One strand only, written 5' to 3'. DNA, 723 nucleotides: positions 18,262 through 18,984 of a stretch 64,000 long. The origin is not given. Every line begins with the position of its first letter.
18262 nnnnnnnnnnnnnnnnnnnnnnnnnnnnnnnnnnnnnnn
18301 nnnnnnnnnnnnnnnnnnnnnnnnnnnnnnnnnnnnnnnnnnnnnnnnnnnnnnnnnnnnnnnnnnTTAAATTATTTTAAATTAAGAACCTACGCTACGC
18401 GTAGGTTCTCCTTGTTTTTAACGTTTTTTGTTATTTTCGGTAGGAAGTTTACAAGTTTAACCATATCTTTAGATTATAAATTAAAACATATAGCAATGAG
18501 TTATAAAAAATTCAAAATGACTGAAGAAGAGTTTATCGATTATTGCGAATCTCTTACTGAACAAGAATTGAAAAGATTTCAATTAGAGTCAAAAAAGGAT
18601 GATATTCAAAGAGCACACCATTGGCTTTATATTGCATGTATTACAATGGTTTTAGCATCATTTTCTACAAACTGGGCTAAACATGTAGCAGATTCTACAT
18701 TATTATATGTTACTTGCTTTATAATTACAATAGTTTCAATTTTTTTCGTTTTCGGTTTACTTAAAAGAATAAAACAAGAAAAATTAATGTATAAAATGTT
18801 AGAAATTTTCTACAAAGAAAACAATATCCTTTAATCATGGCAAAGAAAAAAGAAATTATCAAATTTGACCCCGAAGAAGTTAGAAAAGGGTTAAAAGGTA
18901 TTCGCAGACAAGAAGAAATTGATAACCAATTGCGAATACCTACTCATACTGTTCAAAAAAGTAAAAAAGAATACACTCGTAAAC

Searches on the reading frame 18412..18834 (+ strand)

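Call 78: search_protein_families(library=pfam, proteins=[window:18412-18834:+], max_evalue=0.01)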
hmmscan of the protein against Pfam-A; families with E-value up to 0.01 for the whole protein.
window:18412-18834:+ (140 aa): 3 families
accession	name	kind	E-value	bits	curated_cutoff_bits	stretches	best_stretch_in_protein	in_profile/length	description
PF07314.17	Lit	-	0.00067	20.2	24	1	3-131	15-119/176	Lipoprotein intramolecular transacylase Lit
PF11457.13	DUF3021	-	0.0011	19.5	24.7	1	70-124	72-125/130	Protein of unknown function (DUF3021)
PF22954.2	DUF7027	-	0.0059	16.9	27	0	77-130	22-73/100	Domain of unknown function (DUF7027)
